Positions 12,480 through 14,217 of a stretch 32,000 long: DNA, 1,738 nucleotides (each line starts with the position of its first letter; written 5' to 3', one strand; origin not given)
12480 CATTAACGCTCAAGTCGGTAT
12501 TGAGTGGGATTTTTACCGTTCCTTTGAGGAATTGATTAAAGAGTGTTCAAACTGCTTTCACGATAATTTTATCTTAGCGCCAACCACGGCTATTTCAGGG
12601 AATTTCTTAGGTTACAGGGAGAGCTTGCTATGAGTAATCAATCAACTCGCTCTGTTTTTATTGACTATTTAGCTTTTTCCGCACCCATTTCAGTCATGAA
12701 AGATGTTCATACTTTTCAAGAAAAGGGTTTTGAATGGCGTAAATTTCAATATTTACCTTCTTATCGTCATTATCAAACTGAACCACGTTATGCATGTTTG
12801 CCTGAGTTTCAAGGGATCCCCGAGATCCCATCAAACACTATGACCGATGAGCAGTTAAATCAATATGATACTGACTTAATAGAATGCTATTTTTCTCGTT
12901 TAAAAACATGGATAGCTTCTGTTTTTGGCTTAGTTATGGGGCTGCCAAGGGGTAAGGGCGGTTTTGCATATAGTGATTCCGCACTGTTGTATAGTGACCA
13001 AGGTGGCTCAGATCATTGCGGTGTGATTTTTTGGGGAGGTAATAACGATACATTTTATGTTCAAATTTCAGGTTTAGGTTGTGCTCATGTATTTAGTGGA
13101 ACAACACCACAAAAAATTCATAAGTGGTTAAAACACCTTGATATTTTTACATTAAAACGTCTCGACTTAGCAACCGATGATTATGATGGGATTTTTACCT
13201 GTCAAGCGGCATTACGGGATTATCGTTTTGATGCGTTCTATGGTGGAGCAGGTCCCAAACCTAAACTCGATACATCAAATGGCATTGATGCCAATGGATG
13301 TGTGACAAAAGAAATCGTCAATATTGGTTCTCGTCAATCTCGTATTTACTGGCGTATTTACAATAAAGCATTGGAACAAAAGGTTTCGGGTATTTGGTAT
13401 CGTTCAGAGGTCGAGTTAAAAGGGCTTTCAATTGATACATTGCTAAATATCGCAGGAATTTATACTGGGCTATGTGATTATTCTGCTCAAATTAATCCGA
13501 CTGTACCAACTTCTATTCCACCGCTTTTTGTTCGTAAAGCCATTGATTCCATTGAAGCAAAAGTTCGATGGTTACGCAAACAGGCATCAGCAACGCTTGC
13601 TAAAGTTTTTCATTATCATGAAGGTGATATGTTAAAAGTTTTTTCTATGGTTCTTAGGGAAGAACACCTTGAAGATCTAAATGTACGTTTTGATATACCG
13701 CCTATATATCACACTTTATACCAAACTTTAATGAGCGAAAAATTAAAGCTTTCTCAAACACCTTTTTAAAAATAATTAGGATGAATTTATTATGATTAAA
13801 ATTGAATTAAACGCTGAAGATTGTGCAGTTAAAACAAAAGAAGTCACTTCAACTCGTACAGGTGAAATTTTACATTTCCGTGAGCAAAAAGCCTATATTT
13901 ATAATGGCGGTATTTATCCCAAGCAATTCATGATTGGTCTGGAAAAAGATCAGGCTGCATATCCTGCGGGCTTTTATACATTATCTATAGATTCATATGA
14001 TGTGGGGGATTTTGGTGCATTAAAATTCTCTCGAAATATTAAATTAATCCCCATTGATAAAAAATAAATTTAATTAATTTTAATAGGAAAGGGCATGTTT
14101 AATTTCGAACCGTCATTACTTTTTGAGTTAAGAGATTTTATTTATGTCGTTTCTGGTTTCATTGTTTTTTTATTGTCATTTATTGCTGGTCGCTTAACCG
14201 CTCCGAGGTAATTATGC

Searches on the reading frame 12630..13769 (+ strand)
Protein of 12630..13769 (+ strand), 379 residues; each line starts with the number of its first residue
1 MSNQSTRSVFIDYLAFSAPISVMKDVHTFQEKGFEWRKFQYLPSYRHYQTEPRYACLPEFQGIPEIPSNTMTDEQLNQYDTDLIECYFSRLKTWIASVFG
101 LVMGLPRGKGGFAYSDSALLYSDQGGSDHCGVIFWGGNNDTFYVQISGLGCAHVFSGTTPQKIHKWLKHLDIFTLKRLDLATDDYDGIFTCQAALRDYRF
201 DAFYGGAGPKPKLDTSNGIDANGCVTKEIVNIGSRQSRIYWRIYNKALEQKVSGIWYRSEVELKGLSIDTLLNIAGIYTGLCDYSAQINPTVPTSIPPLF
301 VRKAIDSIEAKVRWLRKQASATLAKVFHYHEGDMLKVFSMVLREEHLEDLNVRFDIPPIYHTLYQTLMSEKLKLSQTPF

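Call 9: search_protein_families(library=pfam, proteins=[window:12630-13769:+], max_evalue=0.1)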
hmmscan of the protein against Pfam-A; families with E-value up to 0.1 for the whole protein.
window:12630-13769:+ (379 aa): 1 family
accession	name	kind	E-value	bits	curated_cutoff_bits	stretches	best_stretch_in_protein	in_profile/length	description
PF02486.25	Rep_trans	-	1.8e-19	70.6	29.6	1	174-266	2-100/201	Replication initiation factor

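Call 10: search_protein_families(library=phrogs, proteins=[window:12630-13769:+], max_evalue=0.1)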
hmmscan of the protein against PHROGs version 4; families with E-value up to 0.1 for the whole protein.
window:12630-13769:+ (379 aa): 4 families
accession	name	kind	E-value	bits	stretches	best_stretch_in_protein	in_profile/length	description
phrog_453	-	DNA, RNA and nucleotide metabolism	1.7e-92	312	1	3-371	111-436/447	replication initiation protein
phrog_16222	-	unknown function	2.4e-50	171.8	1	178-369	1-192/193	-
phrog_27563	-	unknown function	5.4e-24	85.7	1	4-168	11-163/167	-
phrog_13557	-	unknown function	4e-18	66.5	1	261-369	1-105/106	-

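Call 22: search_dna_similar(query=window:12630-13769:+, collection=phages, mode=protein, max_rows=15)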
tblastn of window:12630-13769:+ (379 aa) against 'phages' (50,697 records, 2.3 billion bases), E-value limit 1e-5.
Records with a match: 137; places in all: 179; records where one place covers at least 80% of the query: 102.
Best place of each record, by identity: <60% 137.
By first word of the organism name: Vibrio 80; Affertcholeramvirus 34; Inovirus 11; Stenotrophomonas 4; Fibrovirus 2; Villovirus 2; Xanthomonas 2; Dulem 2.
By host as written in the record: Vibrio cholerae O1 biovar El tor 11; Homo sapiens 11; Vibrio parahaemolyticus 8; - 8; Vibrio cholerae 6; Vibrio cholerae O1 biovar El Tor 5; Vibrio alginolyticus 4; Vibrio cholerae O1 El Tor 4; and 54 more.
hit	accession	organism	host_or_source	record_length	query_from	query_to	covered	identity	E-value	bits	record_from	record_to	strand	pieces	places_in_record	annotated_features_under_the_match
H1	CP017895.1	Vibrio phage K04M1_VK04M1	Vibrio alginolyticus K04M1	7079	7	368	96%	36.4%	1e-60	216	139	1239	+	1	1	DNA replication initiation protein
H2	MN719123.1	Vibrio phage VALG_phi6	Vibrio alginolyticus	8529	7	368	96%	36.4%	1e-60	216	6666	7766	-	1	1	DNA replication initiation protein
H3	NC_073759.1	Vibrio phage VALG_phi6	Vibrio alginolyticus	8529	7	368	96%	36.4%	1e-60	216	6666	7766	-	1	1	DNA replication initiation protein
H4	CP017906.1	Vibrio phage K05K4_VK05K4_2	Vibrio alginolyticus K05K4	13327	7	368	96%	36.4%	1e-60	216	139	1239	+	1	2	DNA replication initiation protein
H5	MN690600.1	Vibrio phage VALG_phi8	Vibrio alginolyticus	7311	7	368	96%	36.4%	2e-60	216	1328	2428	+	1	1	DNA replication initiation protein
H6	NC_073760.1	Vibrio phage VALG_phi8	Vibrio alginolyticus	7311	7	368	96%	36.4%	2e-60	216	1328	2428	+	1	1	DNA replication initiation protein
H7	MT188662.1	Vibrio phage vB_Vipa26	Vibrio parahaemolyticus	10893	7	368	96%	36.4%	2e-60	216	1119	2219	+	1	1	hypothetical protein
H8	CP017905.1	Vibrio phage K05K4_VK05K4_1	Vibrio alginolyticus K05K4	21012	7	368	96%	36.4%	2e-60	216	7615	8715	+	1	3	DNA replication initiation protein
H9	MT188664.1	Vibrio phage vB_VipaK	Vibrio parahaemolyticus strain MAVP-K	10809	7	368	96%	36.3%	1e-61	219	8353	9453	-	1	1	hypothetical protein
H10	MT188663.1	Vibrio phage vB_Vipa36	Vibrio parahaemolyticus strain MAVP-36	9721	7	368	96%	36.1%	2e-60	216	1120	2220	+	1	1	hypothetical protein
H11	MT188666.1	Vibrio phage vB_Vipa10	Vibrio parahaemolyticus MEVP-10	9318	7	368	96%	36.1%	2e-60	216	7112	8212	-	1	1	hypothetical protein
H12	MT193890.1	Vibrio phage vB_Vipa71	Vibrio parahaemolyticus MAVP-71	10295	7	368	96%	36.1%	3e-60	216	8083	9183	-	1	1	hypothetical protein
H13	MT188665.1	Vibrio phage vB_Vipa4291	Vibrio parahaemolyticus strain CT4291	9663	7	368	96%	36.1%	1e-60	216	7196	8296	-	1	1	hypothetical protein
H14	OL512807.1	Vibrio phage V5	Vibrio parahaemolyticus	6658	9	368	95%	35.2%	1e-59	213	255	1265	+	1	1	putative RstA-like replication initiator protein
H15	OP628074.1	Vibrio phage vB_VpI_FR1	Vibrio parahaemolyticus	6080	9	368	95%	35.2%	6e-59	211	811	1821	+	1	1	replication protein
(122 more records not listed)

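Call 53: find_related_loci(query=window:12630-13769:+, collection=viral_contigs, flank=10000)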
Query window:12630-13769:+ (379 aa) in viral_contigs; peptide patterns used: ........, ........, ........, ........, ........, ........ (x = any residue, [..] = any of these).
181 stretches matched a pattern; 171 encode a relative of the query (tblastn E <= 1e-3); the best 80 are kept; 80 distinct loci.
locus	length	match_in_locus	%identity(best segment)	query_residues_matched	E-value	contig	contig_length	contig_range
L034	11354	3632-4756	71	1-379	0e+0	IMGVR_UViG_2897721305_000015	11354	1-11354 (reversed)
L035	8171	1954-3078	71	1-379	0e+0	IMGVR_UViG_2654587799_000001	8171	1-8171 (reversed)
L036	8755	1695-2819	70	1-379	0e+0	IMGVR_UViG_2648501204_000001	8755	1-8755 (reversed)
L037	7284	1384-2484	36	7-368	4e-65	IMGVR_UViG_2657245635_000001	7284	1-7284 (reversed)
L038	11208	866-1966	36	7-368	4e-65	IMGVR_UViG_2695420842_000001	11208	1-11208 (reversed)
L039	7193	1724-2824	36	7-368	1e-64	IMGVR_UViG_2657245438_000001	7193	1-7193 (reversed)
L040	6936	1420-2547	36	7-379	1e-64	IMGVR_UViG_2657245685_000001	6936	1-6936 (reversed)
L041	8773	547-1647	37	7-368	2e-64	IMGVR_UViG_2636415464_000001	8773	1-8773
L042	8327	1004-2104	36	7-368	2e-64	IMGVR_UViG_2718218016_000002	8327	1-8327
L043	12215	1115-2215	36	7-368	4e-64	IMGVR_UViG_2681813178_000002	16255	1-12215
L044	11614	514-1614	36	7-368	2e-64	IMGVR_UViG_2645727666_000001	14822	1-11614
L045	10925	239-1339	36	7-368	2e-64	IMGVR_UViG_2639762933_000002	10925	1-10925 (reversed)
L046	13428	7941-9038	36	7-368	3e-64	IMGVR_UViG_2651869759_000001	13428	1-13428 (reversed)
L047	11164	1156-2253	36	7-368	4e-64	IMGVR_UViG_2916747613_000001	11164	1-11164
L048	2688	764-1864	36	7-368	1e-64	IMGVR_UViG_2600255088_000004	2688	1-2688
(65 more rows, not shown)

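Call 88: list_cluster_members(proteins=[P0001, P0007, window:12630-13769:+])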
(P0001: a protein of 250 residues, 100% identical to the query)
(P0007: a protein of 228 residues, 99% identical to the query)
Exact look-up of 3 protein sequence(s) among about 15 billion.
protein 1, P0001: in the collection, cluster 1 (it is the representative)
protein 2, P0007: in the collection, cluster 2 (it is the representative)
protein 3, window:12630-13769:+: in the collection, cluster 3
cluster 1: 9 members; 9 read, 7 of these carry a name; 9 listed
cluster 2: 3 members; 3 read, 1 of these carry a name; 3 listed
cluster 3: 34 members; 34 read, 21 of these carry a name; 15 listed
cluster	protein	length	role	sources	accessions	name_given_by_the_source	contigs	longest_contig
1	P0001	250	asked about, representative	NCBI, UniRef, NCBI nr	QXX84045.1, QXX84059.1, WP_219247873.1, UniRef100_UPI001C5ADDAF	hypothetical protein J6836_06685 [Providencia sp. R33] | hypothetical protein n=1 Tax=Providencia sp. R33 TaxID=2828763 RepID=UPI001C5ADDAF | hypothetical protein J6836_06615 [Providencia sp. R33]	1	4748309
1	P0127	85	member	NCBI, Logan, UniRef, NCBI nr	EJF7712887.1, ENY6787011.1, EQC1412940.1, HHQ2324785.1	hypothetical protein [Providencia rettgeri] | hypothetical protein n=1 Tax=Providencia rettgeri TaxID=587 RepID=UPI001B368DBE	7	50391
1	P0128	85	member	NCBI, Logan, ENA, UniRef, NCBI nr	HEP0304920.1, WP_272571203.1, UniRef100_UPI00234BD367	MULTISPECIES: hypothetical protein [unclassified Providencia] | hypothetical protein n=1 Tax=unclassified Providencia TaxID=2633465 RepID=UPI00234BD367 | hypothetical protein [Providencia sp. PROV254]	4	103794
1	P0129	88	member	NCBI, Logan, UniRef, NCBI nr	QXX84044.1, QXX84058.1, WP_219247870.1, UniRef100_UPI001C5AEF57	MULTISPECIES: hypothetical protein [unclassified Providencia] | hypothetical protein n=1 Tax=unclassified Providencia TaxID=2633465 RepID=UPI001C5AEF57 | hypothetical protein J6836_06610 [Providencia sp. R33]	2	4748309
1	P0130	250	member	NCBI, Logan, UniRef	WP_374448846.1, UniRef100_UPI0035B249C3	hypothetical protein [Providencia sp.] | hypothetical protein n=1 Tax=Providencia sp. TaxID=589 RepID=UPI0035B249C3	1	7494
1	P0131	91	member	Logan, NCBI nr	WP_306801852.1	hypothetical protein [Providencia sp. PROV257]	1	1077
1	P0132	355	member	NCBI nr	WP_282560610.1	hypothetical protein [Providencia sp. R33]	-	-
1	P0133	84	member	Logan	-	-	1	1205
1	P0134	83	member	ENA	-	-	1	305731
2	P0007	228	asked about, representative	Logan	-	-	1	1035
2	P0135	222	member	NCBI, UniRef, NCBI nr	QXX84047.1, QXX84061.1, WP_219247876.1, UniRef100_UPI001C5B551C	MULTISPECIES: hypothetical protein [unclassified Providencia] | hypothetical protein n=1 Tax=unclassified Providencia TaxID=2633465 RepID=UPI001C5B551C | hypothetical protein [Providencia sp. R33]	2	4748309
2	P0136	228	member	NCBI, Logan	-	-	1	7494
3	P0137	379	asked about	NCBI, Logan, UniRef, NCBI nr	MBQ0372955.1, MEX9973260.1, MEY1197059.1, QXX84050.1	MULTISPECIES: replication initiation factor domain-containing protein [Providencia] | replication initiation factor domain-containing protein n=1 Tax=Providencia TaxID=586 ...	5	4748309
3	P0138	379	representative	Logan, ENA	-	-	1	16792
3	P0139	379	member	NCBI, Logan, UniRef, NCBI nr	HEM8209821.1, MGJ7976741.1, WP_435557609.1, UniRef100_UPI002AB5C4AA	replication initiation factor domain-containing protein [Providencia hangzhouensis] | replication initiation factor domain-containing protein n=1 Tax=Providencia hangzhouensis ... | replication initiation factor domain-containing protein [Providencia rettgeri]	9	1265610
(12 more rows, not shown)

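Call 89: find_encoding_contigs(protein=window:12630-13769:+, flank=10000, max_places=10)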
Protein window:12630-13769:+ (379 aa): 11 contigs read that carry it; 9 places shown.
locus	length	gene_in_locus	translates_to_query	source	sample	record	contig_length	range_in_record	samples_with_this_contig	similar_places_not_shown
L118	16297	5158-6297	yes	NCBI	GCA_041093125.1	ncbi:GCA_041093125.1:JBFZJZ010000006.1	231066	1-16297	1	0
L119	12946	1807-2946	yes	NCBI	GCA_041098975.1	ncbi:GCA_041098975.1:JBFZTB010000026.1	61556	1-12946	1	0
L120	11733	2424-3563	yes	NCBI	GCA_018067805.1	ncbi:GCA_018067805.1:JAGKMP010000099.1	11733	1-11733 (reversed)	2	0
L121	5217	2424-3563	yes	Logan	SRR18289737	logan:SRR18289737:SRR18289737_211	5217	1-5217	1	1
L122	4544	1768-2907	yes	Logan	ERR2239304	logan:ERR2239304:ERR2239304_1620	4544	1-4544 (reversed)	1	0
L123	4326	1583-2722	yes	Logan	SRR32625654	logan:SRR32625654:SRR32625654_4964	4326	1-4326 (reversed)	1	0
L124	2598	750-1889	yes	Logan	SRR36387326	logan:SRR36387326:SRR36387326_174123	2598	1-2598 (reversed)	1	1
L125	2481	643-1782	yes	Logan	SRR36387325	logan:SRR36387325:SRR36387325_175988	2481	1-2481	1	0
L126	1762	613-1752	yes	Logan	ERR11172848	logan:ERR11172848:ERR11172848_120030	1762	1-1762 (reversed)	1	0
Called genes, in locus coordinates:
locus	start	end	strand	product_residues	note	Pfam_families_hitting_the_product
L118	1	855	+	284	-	?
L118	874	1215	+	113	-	-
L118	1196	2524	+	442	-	PF03958:Secretin_N (weak), PF00263:Secretin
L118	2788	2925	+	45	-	-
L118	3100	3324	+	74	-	-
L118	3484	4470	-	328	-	-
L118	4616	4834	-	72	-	-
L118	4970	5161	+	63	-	-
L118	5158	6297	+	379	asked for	PF02486:Rep_trans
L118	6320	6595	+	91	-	PF02303:Phage_DNA_bind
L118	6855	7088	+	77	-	PF19199:Phage_coatGP8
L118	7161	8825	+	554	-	-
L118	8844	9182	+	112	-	-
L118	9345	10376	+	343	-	PF05707:Zot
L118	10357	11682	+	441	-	PF03958:Secretin_N (weak), PF00263:Secretin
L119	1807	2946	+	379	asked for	PF02486:Rep_trans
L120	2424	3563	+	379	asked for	PF02486:Rep_trans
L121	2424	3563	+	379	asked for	PF02486:Rep_trans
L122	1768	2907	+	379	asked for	PF02486:Rep_trans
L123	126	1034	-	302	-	PF13676:TIR_2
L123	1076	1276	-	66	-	-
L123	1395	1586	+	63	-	-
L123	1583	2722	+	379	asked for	PF02486:Rep_trans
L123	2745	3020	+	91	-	PF02303:Phage_DNA_bind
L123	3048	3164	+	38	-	-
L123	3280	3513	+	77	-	PF19199:Phage_coatGP8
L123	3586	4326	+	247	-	?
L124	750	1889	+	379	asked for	PF02486:Rep_trans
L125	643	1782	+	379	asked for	PF02486:Rep_trans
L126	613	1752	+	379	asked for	PF02486:Rep_trans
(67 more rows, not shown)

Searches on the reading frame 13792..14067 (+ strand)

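Call 9: search_protein_families(library=pfam, proteins=[window:13792-14067:+], max_evalue=0.1)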
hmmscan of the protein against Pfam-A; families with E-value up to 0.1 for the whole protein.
window:13792-14067:+ (91 aa): 2 families
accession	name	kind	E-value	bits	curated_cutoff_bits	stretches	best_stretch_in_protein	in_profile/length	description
PF02303.23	Phage_DNA_bind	-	5.6e-20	71.9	25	1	2-85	1-82/82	Helix-destabilising protein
PF21279.3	YhfX-like_C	-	0.018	16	27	1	25-47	5-27/97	YhfX-like, C-terminal domain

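Call 10: search_protein_families(library=phrogs, proteins=[window:13792-14067:+], max_evalue=0.1)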
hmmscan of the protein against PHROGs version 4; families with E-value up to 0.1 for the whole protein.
window:13792-14067:+ (91 aa): 2 families
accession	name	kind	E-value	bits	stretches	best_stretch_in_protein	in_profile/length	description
phrog_1199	-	DNA, RNA and nucleotide metabolism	5.4e-26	91.5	1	1-90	1-90/98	single strand DNA binding protein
phrog_30406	-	unknown function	0.041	15.2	1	2-58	10-65/70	-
